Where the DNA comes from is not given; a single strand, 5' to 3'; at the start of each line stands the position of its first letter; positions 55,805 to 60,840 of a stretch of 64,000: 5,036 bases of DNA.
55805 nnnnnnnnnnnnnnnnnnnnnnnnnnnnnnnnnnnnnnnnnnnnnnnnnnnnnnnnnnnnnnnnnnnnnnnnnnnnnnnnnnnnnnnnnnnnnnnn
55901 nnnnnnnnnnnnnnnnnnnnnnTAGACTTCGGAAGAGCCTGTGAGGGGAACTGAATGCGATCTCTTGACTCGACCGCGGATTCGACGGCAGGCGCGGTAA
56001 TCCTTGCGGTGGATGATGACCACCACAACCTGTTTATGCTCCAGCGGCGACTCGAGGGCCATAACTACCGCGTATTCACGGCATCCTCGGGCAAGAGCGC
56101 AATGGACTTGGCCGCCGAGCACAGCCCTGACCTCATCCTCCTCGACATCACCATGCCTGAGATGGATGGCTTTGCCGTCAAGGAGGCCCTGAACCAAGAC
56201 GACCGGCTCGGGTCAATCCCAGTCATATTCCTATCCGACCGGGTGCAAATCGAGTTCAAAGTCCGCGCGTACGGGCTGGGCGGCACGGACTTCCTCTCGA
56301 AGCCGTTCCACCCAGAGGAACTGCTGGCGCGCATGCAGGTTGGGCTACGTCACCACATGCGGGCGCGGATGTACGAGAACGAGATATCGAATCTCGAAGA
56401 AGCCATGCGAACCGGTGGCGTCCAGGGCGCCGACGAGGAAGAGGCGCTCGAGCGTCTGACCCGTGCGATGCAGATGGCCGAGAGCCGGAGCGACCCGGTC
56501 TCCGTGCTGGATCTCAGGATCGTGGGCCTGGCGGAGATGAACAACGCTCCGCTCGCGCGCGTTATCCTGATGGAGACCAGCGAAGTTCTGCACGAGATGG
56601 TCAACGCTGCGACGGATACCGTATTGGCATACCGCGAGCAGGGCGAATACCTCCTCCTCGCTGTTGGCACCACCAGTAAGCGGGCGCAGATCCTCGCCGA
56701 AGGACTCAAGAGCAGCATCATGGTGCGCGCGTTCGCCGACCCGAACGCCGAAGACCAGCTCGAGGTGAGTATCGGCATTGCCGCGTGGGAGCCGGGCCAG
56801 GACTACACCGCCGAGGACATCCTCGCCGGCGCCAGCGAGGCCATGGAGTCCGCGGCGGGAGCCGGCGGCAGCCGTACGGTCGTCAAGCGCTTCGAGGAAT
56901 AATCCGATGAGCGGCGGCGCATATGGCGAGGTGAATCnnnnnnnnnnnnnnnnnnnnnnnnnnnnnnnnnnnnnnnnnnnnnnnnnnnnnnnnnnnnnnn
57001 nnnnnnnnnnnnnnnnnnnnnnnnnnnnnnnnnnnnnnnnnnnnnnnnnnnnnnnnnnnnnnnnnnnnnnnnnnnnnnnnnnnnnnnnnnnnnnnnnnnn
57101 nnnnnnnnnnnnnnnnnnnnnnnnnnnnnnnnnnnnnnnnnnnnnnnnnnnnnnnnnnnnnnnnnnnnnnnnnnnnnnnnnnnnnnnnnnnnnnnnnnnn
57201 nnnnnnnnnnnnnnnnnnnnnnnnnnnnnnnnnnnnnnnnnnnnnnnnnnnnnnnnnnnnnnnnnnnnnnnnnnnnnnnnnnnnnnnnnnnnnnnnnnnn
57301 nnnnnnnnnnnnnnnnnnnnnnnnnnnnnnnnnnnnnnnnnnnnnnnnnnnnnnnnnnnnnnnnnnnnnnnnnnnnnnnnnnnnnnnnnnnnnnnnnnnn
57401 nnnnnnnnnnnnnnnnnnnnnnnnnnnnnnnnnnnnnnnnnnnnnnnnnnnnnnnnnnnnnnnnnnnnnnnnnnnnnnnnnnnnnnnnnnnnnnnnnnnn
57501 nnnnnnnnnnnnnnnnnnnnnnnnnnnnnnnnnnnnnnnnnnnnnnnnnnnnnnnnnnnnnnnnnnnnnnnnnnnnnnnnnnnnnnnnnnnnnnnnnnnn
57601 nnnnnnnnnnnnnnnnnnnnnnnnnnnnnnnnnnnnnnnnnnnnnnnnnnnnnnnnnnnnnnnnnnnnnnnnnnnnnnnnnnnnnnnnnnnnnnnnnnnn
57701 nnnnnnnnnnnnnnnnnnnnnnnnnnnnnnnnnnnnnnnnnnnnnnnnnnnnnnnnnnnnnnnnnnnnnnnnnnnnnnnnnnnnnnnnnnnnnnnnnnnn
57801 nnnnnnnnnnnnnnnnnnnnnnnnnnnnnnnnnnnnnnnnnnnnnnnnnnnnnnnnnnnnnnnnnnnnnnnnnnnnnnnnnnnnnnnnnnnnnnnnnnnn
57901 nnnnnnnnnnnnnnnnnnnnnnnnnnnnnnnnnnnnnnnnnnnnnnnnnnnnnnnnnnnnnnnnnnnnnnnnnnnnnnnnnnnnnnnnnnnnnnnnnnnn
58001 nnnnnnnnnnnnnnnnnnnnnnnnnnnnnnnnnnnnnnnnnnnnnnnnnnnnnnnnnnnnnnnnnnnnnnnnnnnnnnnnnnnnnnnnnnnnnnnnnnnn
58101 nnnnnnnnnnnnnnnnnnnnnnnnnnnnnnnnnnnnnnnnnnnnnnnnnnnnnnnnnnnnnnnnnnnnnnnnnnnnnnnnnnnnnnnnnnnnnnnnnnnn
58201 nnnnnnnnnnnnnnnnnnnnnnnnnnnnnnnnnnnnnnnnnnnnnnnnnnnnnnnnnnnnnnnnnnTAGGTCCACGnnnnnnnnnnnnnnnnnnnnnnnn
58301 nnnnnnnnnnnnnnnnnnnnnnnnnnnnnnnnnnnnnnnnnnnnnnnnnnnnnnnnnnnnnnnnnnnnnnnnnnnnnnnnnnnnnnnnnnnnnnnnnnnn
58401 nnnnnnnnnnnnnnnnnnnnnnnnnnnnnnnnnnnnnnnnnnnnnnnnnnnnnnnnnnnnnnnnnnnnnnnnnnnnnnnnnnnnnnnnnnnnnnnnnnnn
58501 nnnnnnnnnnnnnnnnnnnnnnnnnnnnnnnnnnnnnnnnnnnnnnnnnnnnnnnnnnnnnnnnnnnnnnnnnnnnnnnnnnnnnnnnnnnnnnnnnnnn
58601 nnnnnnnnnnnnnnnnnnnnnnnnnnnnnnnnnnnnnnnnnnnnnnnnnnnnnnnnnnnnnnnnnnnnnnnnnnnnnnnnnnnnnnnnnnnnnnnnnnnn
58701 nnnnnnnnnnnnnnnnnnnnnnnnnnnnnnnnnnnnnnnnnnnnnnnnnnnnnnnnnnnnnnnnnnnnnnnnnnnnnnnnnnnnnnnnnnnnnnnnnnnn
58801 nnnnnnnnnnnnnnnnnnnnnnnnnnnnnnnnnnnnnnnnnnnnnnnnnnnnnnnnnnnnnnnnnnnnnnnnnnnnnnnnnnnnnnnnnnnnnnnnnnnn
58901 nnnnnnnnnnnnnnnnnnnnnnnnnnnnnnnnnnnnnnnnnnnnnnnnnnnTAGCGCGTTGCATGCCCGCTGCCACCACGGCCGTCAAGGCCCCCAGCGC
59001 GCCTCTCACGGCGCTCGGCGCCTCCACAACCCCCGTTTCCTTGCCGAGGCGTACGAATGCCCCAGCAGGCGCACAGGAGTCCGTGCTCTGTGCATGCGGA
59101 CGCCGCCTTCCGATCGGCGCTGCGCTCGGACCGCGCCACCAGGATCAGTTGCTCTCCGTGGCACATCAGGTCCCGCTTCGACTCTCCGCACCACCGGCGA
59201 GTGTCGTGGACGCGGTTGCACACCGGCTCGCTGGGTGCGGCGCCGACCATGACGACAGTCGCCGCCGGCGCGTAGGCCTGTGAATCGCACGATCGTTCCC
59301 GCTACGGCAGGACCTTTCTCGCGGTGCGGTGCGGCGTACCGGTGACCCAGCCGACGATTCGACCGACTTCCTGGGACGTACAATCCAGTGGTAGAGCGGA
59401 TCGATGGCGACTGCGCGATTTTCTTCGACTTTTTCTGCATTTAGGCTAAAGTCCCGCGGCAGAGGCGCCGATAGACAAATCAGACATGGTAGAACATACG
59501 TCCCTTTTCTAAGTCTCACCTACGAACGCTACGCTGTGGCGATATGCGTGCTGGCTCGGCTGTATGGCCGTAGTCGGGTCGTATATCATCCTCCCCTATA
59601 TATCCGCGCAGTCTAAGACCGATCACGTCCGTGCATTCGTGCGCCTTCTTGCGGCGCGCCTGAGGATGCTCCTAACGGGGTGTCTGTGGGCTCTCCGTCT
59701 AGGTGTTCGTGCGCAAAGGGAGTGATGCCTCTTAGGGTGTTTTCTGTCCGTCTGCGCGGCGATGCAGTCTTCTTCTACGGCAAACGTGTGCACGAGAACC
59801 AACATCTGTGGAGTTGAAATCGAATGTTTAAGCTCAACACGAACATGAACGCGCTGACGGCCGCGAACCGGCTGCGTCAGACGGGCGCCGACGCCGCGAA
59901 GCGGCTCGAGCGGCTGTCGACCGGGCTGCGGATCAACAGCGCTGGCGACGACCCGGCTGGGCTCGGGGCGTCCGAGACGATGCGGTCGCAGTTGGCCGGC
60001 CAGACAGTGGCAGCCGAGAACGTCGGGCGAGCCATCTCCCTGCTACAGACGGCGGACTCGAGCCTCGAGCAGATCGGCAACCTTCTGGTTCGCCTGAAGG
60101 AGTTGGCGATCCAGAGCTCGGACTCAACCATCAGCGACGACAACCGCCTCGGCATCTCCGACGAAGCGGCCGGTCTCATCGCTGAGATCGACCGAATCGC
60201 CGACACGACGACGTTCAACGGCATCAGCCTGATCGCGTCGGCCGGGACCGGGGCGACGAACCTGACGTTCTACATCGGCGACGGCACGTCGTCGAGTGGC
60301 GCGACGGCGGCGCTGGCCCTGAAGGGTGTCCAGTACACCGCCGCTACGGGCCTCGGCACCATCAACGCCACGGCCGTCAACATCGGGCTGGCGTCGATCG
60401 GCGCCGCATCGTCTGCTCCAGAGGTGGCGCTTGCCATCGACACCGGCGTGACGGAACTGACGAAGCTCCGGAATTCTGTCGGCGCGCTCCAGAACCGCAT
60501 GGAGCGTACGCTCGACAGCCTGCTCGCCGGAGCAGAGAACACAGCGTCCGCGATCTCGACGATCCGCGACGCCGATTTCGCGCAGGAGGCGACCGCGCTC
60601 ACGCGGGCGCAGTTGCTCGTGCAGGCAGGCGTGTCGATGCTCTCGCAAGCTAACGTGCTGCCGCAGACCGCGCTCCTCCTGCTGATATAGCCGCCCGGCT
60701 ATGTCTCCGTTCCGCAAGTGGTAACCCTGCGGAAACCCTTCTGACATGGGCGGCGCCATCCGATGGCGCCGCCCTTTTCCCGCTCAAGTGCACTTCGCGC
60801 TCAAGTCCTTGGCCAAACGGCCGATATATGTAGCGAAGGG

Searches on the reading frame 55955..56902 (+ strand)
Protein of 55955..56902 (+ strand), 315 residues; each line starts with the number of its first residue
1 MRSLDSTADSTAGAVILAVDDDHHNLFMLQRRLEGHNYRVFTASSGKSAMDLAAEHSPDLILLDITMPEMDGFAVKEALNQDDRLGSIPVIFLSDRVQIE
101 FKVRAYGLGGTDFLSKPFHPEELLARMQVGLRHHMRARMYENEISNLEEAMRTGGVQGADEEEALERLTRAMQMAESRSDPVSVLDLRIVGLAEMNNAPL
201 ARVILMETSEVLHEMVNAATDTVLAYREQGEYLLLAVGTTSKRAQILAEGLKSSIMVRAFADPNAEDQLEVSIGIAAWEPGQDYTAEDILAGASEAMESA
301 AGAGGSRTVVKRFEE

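Call 15: search_protein_families(library=pfam, proteins=[window:55955-56902:+], max_evalue=0.001)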
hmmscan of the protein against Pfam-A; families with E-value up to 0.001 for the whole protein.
window:55955-56902:+ (315 aa): 2 families
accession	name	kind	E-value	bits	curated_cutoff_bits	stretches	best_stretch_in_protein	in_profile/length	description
PF00072.30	Response_reg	-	2.1e-27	96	30.2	1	16-127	1-110/111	Response regulator receiver domain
PF00990.26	GGDEF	-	1.3e-07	31.9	23.8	1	166-305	17-159/161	Diguanylate cyclase, GGDEF domain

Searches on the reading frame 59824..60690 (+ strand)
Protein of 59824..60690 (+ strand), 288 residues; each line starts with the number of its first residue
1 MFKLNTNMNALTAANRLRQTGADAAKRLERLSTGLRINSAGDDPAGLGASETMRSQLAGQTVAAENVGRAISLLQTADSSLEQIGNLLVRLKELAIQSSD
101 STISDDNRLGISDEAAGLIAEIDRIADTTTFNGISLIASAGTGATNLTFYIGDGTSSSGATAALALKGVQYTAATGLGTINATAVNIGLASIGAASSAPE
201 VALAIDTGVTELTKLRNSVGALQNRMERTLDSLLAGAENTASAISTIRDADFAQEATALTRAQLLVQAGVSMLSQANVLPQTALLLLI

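Call 15: search_protein_families(library=pfam, proteins=[window:59824-60690:+], max_evalue=0.001)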
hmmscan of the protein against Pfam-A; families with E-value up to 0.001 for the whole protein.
window:59824-60690:+ (288 aa): 2 families
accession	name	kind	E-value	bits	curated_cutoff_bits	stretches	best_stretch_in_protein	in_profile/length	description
PF00669.25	Flagellin_N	-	2.1e-34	119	26.6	1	5-140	2-137/139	Bacterial flagellin N-terminal helical region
PF00700.27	Flagellin_C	-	1.4e-20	73.8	23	1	204-287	3-86/86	Bacterial flagellin C-terminal helical region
